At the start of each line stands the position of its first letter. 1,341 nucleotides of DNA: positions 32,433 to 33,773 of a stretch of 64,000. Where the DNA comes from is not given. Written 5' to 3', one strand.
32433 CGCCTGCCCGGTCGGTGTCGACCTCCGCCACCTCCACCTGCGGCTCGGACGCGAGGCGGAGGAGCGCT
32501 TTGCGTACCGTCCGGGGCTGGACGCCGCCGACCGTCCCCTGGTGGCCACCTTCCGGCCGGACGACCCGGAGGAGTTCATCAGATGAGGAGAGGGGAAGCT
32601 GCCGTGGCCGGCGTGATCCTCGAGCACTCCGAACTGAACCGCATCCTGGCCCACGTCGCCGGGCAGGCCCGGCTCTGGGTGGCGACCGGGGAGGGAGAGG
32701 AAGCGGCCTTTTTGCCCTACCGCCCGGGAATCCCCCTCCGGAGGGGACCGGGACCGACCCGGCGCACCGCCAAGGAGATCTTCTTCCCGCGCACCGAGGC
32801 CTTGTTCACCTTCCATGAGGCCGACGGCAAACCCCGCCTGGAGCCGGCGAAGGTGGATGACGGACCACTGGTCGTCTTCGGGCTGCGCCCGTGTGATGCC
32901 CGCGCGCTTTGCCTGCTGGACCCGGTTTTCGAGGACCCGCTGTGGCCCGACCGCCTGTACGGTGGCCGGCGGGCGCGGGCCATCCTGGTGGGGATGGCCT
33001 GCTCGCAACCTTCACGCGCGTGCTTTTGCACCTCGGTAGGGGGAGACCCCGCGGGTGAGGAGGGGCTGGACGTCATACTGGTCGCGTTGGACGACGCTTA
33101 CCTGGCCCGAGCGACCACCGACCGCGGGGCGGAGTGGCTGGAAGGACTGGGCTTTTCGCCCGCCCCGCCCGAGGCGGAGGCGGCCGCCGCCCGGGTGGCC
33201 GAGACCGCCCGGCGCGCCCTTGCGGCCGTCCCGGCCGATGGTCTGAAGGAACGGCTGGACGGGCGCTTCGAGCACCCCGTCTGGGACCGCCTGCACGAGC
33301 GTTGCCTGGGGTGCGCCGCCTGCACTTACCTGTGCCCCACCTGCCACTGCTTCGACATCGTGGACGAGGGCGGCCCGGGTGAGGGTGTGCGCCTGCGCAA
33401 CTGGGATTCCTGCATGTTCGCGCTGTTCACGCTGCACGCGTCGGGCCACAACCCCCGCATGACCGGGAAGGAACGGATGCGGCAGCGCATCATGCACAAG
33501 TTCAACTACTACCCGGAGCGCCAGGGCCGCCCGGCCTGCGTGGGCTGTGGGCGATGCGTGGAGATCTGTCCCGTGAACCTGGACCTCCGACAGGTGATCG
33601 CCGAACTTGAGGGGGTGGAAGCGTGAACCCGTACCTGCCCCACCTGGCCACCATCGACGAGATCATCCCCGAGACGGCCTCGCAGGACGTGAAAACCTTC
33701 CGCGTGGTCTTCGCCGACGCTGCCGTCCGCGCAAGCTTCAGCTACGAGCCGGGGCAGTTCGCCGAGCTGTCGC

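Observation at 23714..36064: Non-canonical Hdr/Flx/MetVF redox cluster without HdrB, built around a ~1480-aa HdrA-GltD-HdrA fusion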

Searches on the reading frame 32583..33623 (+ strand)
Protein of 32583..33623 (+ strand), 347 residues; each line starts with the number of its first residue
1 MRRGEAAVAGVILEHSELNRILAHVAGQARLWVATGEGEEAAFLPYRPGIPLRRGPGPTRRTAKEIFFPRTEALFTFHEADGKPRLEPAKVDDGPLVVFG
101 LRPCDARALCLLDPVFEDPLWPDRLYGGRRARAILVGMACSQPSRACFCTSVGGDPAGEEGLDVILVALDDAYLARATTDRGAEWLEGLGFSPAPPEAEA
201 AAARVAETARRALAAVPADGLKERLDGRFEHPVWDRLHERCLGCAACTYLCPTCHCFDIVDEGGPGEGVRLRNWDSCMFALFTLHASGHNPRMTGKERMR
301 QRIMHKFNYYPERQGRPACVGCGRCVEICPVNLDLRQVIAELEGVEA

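Call 9: search_protein_families(library=pfam, proteins=[window:32583-33623:+], max_evalue=0.01)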
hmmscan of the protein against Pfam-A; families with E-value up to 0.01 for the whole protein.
window:32583-33623:+ (347 aa): 15 families
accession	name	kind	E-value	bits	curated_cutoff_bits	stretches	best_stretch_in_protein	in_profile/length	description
PF17179.9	Fer4_22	-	6.4e-34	117.1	27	1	240-332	1-94/95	4Fe-4S dicluster domain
PF12838.12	Fer4_7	-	1.6e-08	35.3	27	2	305-332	29-51/52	4Fe-4S dicluster domain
PF14697.11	Fer4_21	-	2.3e-07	31.2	35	1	318-331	40-53/59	4Fe-4S dicluster domain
PF13237.11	Fer4_10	-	4.6e-07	30.1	25.5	1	239-330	7-53/53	4Fe-4S dicluster domain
PF13187.11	Fer4_9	-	7e-07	29.6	27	1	307-332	34-50/52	4Fe-4S dicluster domain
PF00037.32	Fer4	-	1.5e-06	28.2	21.1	1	319-332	8-21/24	4Fe-4S binding domain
PF12797.12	Fer4_2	-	1.9e-06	27.9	24.5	1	239-253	8-22/22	4Fe-4S binding domain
PF13746.11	Fer4_18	-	5e-06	27.1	27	1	297-338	39-80/114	4Fe-4S dicluster domain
PF13484.11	Fer4_16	-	5.4e-06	27.5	30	1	316-332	50-66/66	4Fe-4S double cluster binding domain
PF25160.1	LdpA_Fe-S-bd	-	2.2e-05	24.6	27.6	1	318-333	27-42/49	LdpA Fe-S cluster-binding domain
PF13183.11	Fer4_8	-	4.5e-05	24.3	27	1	239-333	3-68/68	4Fe-4S dicluster domain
PF13534.11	Fer4_17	-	6.9e-05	23.8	22.2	0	299-334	26-61/61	4Fe-4S dicluster domain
PF12837.12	Fer4_6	-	0.00022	21.5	25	1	318-332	8-22/24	4Fe-4S binding domain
PF12800.12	Fer4_4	-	0.00038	21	24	0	318-331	3-16/17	4Fe-4S binding domain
PF12798.12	Fer4_3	-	0.0039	18.4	27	1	319-332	1-14/15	4Fe-4S binding domain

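Call 37: search_protein_families(library=ncbifam, proteins=[window:32583-33623:+], max_evalue=0.00001)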
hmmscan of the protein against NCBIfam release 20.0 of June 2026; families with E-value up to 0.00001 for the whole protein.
window:32583-33623:+ (347 aa): 3 families
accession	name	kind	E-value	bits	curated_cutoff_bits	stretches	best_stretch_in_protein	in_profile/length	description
NF040833.1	sulfhyd_HydB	equivalog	1.3e-46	159.2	750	1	63-345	57-338/367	NADPH-dependent hydrogenase/sulfhydrogenase 1 subunit beta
NF040829.1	sulfhyd_ShyB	equivalog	1.9e-46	158.6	690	1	90-343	78-330/334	NAD(P)-dependent hydrogenase/sulfhydrogenase 2 subunit beta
TIGR02910.1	sulfite_red_A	equivalog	1.8e-42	145.8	323.15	1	63-343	62-327/334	anaerobic sulfite reductase subunit AsrA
